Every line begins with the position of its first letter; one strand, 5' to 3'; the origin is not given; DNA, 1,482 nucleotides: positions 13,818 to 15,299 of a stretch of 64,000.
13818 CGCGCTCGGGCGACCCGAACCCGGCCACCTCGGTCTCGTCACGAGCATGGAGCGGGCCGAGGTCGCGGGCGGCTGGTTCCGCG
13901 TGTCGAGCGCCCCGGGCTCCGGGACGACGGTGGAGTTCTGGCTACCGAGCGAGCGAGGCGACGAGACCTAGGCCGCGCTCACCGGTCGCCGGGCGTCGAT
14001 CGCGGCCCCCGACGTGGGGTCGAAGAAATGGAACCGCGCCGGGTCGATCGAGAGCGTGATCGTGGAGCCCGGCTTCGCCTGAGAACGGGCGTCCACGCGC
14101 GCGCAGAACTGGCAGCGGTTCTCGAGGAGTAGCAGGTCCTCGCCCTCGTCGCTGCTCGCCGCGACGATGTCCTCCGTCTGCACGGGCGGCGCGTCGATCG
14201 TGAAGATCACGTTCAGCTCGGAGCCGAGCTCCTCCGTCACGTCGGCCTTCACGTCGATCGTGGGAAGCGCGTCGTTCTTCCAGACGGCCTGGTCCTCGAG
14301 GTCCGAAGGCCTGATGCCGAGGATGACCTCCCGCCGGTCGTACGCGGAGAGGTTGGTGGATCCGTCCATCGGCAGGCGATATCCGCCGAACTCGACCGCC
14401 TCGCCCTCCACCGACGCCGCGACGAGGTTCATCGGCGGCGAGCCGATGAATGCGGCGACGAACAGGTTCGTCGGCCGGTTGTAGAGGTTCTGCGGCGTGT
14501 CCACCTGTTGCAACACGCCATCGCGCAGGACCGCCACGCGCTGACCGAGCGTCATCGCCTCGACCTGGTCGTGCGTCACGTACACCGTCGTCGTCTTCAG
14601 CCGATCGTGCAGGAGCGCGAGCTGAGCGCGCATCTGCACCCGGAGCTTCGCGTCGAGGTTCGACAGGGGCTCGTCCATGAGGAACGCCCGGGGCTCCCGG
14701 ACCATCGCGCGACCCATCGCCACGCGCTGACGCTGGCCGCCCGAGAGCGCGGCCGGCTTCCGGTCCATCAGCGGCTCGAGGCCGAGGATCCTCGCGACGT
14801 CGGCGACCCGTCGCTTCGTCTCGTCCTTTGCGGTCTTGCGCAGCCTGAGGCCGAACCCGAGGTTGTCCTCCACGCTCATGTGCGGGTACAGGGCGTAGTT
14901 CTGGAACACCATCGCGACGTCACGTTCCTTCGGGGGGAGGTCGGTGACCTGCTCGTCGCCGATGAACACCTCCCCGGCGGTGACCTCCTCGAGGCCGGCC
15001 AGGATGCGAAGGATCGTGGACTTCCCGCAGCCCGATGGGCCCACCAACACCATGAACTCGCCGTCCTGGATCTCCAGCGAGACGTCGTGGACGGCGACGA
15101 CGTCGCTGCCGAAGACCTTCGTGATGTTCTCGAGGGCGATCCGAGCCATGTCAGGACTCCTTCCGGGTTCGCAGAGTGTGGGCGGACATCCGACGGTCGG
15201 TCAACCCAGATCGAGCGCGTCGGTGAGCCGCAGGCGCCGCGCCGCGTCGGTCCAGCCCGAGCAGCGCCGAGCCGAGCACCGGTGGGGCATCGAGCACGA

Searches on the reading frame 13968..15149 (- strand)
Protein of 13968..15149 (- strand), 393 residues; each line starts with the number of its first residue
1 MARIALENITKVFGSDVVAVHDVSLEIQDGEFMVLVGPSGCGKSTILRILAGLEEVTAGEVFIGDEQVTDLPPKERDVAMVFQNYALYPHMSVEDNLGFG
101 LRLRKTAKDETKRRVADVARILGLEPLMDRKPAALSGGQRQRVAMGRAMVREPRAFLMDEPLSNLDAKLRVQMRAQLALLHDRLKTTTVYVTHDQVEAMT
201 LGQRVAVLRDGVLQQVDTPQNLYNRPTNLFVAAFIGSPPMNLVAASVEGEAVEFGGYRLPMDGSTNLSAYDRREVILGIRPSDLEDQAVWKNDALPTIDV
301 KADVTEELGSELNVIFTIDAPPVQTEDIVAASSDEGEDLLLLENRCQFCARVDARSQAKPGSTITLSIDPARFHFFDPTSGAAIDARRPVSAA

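Call 11: search_protein_families(library=pfam, proteins=[window:13968-15149:-])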
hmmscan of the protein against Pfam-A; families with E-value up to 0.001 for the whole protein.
window:13968-15149:- (393 aa): 6 families
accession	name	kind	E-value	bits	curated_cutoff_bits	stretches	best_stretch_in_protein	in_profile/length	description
PF00005.33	ABC_tran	-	6.1e-33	114.8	25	1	21-162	2-136/137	ABC transporter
PF17912.7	OB_MalK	-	1.7e-12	48.5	27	1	236-283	1-52/53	MalK OB fold domain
PF17850.7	CysA_C_terminal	-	7.9e-06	26.8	29.7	1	241-285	1-42/43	CysA C-terminal regulatory domain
PF03215.21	Rad17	-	0.00018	21.9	23.8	1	23-52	38-67/186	Rad17 P-loop domain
PF13304.12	AAA_21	-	0.00021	21.9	27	1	32-56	1-25/304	AAA domain, putative AbiEii toxin, Type IV TA system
PF03193.22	RsgA_GTPase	-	0.00058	20.2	30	1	23-61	100-137/174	RsgA GTPase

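Call 39: search_protein_families(library=ncbifam, proteins=[window:13968-15149:-], max_evalue=0.00001)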
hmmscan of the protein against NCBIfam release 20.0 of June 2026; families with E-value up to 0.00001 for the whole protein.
window:13968-15149:- (393 aa): 180 families (the best 25 are shown)
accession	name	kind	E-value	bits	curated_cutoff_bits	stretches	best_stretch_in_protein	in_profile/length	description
NF008653.0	PRK11650.1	subfamily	6.9e-138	459.5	432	1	1-384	1-355/357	sn-glycerol-3-phosphate ABC transporter ATP-binding protein UgpC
NF008233.0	PRK11000.1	equivalog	1.1e-112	376.6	568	1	1-321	1-321/369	maltose/maltodextrin ABC transporter ATP-binding protein MalK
NF040933.2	ABC_arch_GlcV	equivalog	3.6e-95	318.9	450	1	3-318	2-323/357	glucose ABC transporter ATP-binding protein GlcV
NF006987.0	PRK09452.1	equivalog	3.4e-94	315.6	482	1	4-285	18-300/378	spermidine/putrescine ABC transporter ATP-binding protein PotA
TIGR03265.1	PhnT2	equivalog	3.3e-91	306.1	457.7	1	3-330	4-322/353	putative 2-aminoethylphosphonate ABC transporter ATP-binding protein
TIGR01187.1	potA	subfamily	8.4e-87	291.3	355.6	1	35-299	1-267/325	polyamine ABC transporter ATP-binding protein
NF008513.0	PRK11432.1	equivalog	2.5e-86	289.8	496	1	4-284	7-283/351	ferric ABC transporter ATP-binding protein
NF043075.1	MMSYN1_0197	equivalog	1.8e-84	283.6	550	1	4-285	3-279/341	spermidine/putrescine ABC transporter ATP-binding protein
TIGR00968.1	3a0106s01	subfamily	5.2e-81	271.7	342.75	1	4-237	1-233/237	sulfate ABC transporter ATP-binding protein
TIGR03258.1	PhnT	equivalog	1.1e-78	264.8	499.15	1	4-284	9-291/359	2-aminoethylphosphonate ABC transport system ATP-binding subunit PhnT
NF040840.2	tungstate_WtpC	equivalog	2.1e-75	254.2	440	1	7-284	5-276/347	tungstate ABC transporter ATP-binding protein WtpC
NF008105.0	PRK10851.1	equivalog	2.1e-73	247.1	502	1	4-284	3-280/362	sulfate/thiosulfate ABC transporter ATP-binding protein CysA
NF008621.0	PRK11607.1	equivalog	4.7e-71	239.6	613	1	6-282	22-300/377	putrescine ABC transporter ATP-binding subunit PotG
TIGR01186.1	proV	subfamily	5.4e-65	219.9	326.6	1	17-239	6-234/363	betaine/proline/choline family ABC transporter ATP-binding protein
TIGR03415.1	ABC_choXWV_ATP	equivalog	3.1e-61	207.4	483.75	1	15-345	35-364/382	choline ABC transporter ATP-binding protein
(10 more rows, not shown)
